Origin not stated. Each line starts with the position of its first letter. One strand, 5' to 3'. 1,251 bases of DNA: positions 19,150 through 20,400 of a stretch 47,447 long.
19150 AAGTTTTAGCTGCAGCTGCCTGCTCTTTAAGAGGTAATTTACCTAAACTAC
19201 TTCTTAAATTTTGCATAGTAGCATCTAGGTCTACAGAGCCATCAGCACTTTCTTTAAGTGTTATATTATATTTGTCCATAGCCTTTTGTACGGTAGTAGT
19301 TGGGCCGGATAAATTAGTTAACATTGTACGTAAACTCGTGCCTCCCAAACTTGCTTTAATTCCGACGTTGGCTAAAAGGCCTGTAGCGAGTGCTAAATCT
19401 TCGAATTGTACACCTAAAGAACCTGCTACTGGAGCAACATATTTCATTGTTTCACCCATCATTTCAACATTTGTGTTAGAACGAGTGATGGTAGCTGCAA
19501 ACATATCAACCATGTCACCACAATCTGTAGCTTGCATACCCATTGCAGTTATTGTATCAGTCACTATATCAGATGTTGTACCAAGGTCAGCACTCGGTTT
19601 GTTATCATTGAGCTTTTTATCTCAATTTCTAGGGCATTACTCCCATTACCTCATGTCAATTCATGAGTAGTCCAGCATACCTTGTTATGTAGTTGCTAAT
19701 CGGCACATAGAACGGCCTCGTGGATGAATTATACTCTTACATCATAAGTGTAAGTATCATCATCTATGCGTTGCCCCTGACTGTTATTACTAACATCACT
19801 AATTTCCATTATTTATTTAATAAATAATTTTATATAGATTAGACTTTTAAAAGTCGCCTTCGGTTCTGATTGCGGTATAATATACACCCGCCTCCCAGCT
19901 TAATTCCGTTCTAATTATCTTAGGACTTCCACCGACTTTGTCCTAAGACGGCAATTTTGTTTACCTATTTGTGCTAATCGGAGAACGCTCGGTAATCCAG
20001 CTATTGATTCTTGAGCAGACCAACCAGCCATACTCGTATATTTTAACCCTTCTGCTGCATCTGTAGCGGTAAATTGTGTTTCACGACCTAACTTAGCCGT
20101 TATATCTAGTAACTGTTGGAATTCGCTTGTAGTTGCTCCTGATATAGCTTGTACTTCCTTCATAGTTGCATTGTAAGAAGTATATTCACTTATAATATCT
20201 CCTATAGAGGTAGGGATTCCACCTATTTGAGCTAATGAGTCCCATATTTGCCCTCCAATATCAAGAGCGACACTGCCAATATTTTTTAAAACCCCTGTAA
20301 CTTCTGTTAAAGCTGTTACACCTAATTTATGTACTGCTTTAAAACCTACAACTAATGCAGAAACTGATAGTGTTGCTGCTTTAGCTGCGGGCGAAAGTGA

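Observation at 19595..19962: Tape measure gene split by a 368-nt ORF-less structured insert (putative self-splicing intron)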

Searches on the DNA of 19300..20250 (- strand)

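Call 4: search_rna_families(source=window, start=19300, end=20250, threshold=evalue, max_evalue=10, show_alignments=4)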
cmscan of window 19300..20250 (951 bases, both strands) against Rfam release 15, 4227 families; matches with E-value up to 10: 6.
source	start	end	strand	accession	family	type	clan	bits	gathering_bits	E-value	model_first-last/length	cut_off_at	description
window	20179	20235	-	RF01410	BsrC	Gene; sRNA;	-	17.1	38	3.3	1-87/87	no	BsrC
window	19706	19768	-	RF01166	sn3071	Gene; snRNA; snoRNA; CD-box;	-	16.6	40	2.6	1-77/77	no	Small nucleolar RNA sn3071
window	19599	19698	-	RF01932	bxd_4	Gene; lncRNA;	-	16.6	40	2.8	1-106/106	no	Bithoraxoid conserved region 4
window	20157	20215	+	RF00667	mir-33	Gene; miRNA;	-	16.1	50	1.5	1-69/69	no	mir-33 microRNA precursor family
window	20108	20144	+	RF01232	snoR442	Gene; snRNA; snoRNA; CD-box;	-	14.6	50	4.9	1-46/46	no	Small nucleolar RNA R442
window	19683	19770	-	RF00345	snoR1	Gene; snRNA; snoRNA; CD-box;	CL00066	14.1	49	8.2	1-93/93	no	Small nucleolar RNA snoR1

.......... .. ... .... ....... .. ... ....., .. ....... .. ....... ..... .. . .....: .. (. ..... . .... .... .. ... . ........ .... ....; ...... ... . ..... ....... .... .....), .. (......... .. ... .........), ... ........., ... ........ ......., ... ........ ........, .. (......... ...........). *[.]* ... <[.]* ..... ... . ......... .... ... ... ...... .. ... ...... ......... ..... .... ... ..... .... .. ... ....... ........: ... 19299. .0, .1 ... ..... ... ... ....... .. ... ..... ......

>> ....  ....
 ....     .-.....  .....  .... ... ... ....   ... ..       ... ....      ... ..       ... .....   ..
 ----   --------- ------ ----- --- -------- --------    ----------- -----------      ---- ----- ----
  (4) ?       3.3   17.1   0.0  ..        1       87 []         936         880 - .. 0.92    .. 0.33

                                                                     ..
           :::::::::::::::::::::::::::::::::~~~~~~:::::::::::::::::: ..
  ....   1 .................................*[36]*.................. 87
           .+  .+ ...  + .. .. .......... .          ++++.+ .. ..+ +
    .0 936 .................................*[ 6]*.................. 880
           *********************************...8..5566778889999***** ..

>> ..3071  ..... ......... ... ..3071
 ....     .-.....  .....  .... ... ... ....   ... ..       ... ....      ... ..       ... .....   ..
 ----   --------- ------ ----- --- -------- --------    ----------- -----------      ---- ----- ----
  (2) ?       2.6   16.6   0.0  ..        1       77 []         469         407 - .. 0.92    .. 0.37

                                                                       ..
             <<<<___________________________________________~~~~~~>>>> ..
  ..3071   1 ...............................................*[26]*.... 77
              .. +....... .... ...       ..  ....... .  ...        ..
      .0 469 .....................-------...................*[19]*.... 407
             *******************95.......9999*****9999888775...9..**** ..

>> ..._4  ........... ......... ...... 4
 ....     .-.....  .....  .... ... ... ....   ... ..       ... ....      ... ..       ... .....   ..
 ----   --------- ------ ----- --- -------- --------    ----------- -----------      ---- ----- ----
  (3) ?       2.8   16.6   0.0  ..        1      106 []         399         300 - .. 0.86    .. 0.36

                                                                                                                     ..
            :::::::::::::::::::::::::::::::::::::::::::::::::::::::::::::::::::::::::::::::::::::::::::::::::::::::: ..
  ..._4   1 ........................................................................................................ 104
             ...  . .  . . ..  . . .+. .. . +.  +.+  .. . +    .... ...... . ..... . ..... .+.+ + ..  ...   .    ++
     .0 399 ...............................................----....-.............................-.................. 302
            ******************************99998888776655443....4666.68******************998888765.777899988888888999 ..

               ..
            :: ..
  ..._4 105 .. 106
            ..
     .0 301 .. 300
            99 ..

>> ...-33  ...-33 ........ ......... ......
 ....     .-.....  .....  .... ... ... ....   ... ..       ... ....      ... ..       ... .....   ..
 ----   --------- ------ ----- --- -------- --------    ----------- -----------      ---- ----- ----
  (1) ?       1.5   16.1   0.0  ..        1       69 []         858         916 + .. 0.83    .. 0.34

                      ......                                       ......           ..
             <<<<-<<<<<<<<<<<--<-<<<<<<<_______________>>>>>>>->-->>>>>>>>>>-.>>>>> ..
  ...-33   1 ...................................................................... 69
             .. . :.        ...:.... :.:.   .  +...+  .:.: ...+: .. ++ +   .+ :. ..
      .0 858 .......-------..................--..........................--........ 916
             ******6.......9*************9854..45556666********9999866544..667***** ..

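Call 6: search_dna_similar(query=window:19595-19962:-, collection=phages, mode=distant, max_evalue=0.01, max_rows=40)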
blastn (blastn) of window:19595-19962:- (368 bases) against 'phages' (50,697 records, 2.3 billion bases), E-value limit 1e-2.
Records with a match: 11; places in all: 17; records where one place covers at least 80% of the query: 0.
Best place of each record, by identity: 90-95% 1; 80-90% 2; 60-80% 8.
By first word of the organism name: Bacillus 7; Clostridium 2; Aeromonas 1; Staphylococcus 1.
By host as written in the record: Bacillus subtilis 4; Clostridium botulinum type C strain C-Stockholm 2; Bacillus subtilis subsp. subtilis 168 2; Bacillus sp 1; Aeromonas hydrophila 1; Mammaliicoccus sciuri 1.
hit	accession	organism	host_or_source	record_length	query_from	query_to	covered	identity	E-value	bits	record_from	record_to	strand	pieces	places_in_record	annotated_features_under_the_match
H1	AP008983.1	Clostridium phage c-st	Clostridium botulinum type C strain ...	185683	165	249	23%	80.5%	2e-11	75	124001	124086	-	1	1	none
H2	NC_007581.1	Clostridium phage c-st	Clostridium botulinum type C strain ...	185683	165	249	23%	80.5%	2e-11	75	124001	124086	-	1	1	none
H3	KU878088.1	Bacillus phage AR9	Bacillus subtilis subsp. subtilis 168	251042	173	249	21%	78.8%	2e-4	53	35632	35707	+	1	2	DNA gyrase subunit A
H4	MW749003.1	Bacillus phage vB_BspM_Internexus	Bacillus sp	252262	173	249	21%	78.8%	2e-4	53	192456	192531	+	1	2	none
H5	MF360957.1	Bacillus phage PBS1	Bacillus subtilis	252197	173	249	21%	78.8%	2e-4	53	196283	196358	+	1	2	233: hypothetical protein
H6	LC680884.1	Bacillus phage PBS1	Bacillus subtilis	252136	173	249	21%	78.8%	2e-4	53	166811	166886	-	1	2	none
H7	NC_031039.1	Bacillus phage AR9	Bacillus subtilis subsp. subtilis 168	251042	173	249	21%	78.8%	2e-4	53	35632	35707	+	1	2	DNA topoisomerase II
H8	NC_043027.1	Bacillus phage PBS1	Bacillus subtilis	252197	173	249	21%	78.8%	2e-4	53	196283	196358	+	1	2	233: hypothetical protein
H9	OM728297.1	Bacillus phage vB_BsuM-Goe21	Bacillus subtilis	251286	180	249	19%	77.1%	2e-3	49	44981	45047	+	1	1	none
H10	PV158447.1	Aeromonas phage AhC3_1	Aeromonas hydrophila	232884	181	250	19%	75.3%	8e-3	46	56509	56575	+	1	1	none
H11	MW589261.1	Staphylococcus phage vB-SscS-F1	Mammaliicoccus sciuri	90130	332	364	9%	90.9%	8e-3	47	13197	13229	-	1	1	none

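Call 8: get_annotated_region(hit=H3, flank=2500)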
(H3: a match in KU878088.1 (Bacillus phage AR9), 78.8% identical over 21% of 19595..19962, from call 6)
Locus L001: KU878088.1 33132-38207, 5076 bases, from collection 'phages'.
description: Bacillus phage AR9, complete genome.
organism: Bacillus phage AR9 (NCBI taxid 1815509)
taxonomy: Viruses; Duplodnaviria; Heunggongvirae; Uroviricota; Caudoviricetes; Takahashivirus; Takahashivirus PBS1
host: Bacillus subtilis subsp. subtilis 168; source: -; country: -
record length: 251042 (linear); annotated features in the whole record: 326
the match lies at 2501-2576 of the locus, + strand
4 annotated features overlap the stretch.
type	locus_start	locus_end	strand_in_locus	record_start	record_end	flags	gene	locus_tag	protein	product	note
CDS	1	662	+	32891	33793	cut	-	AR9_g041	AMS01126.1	Zn finger protein of DnaJ family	-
CDS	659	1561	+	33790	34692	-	-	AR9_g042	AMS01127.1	Zn finger protein of DnaJ family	-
CDS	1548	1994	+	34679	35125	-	-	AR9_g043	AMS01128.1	hypothetical protein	-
CDS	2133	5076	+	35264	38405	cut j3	-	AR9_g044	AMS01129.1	DNA gyrase subunit A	cd00187 - DNA topoisomerase subtype IIA, pfam03989 -DNA gyrase C- terminal domain, beta-propeller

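Call 9: get_annotated_region(hit=H1, flank=2500)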
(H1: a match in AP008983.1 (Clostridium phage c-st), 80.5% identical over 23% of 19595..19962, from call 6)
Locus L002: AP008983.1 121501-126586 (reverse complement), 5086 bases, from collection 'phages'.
description: Clostridium phage c-st genomic DNA, complete genome.
organism: Clostridium phage c-st (NCBI taxid 12336)
taxonomy: Viruses; Duplodnaviria; Heunggongvirae; Uroviricota; Caudoviricetes
host: Clostridium botulinum type C strain C-Stockholm; source: -; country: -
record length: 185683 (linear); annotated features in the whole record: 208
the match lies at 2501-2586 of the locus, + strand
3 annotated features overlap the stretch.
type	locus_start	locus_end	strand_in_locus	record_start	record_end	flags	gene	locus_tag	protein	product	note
CDS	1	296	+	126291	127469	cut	-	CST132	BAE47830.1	putative IS transposase (OrfB)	similar to transposase-like proteins, e.g., (gi|28211513|ref|NP_782457.1|) transposase [Clostridium tetani E88] percent ...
CDS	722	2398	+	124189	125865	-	-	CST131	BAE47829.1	conserved hypothetical phage-related protein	B. subtilis bacteriophage SP beta YomI-homolog (N-ter part only), similar to N-ter part of putative transglycosylase ...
CDS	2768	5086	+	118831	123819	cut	-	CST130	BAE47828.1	conserved hypothetical phage-related protein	B. subtilis bacteriophage SP beta YomI-homolog (middle part only), similar to the middle part of putative ...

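Call 10: search_rna_families(sources=[L001, L002], threshold=evalue, max_evalue=1, show_alignments=3)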
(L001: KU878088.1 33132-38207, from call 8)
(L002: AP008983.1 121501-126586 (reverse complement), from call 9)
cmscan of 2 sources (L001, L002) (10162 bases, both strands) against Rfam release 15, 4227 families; matches with E-value up to 1: 2.
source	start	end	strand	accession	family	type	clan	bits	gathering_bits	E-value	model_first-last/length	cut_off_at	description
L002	345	406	+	RF03064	RAGATH-18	Gene; sRNA;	-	61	44.9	2e-10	1-71/71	no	RAGATH-18 RNA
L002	2256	2365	+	RF03077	RT-2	Gene; sRNA;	-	23.1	40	0.041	1-222/222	no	RT-2 RNA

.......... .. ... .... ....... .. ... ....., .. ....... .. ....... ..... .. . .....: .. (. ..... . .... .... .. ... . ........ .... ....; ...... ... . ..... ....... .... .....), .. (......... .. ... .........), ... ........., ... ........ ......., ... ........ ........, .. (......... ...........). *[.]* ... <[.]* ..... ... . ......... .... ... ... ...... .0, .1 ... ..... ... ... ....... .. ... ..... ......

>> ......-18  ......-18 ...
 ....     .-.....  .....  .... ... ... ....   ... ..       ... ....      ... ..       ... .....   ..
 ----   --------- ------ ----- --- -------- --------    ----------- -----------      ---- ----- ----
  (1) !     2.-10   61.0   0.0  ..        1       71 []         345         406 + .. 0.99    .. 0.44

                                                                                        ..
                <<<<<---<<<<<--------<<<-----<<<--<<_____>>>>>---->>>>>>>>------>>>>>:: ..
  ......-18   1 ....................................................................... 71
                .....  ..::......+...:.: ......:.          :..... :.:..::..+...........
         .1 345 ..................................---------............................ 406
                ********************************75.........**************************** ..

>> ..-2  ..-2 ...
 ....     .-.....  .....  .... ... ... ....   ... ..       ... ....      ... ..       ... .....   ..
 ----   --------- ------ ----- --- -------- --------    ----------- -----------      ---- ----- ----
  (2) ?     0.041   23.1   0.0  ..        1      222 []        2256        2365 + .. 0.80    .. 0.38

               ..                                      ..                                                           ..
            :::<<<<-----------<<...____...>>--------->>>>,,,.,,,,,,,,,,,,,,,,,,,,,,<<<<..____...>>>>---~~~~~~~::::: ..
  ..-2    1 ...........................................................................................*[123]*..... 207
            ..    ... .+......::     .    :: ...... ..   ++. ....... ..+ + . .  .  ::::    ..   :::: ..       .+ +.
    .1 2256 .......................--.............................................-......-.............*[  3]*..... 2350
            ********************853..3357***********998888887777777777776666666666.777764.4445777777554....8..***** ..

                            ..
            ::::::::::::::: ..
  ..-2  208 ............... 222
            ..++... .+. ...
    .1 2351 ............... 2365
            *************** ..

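Call 76: search_dna_similar(query=window:19595-19962:-, collection=plasmids, mode=distant, max_evalue=0.001, max_rows=15)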
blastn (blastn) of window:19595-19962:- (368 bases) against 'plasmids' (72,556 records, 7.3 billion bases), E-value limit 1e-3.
Records with a match: 4; places in all: 4; records where one place covers at least 80% of the query: 0.
Best place of each record, by identity: 80-90% 2; 60-80% 2.
By first word of the organism name: Clostridium 4.
By predicted mobility (MOB-suite, as given by PLSDB): non-mobilizable 4.
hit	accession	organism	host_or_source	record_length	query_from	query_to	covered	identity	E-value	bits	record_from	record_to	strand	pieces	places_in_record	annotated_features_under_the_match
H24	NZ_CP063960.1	Clostridium botulinum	Bovine,feces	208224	135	249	31%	77.8%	1e-12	82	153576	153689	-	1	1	none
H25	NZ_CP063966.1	Clostridium botulinum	Chicken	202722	135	249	31%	77.8%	1e-12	82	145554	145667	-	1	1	none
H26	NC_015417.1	Clostridium botulinum BKT015925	-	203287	165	249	23%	80.5%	6e-11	75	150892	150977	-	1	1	none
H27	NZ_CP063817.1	Clostridium botulinum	Mink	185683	165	249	23%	80.5%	6e-11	75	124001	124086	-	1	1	none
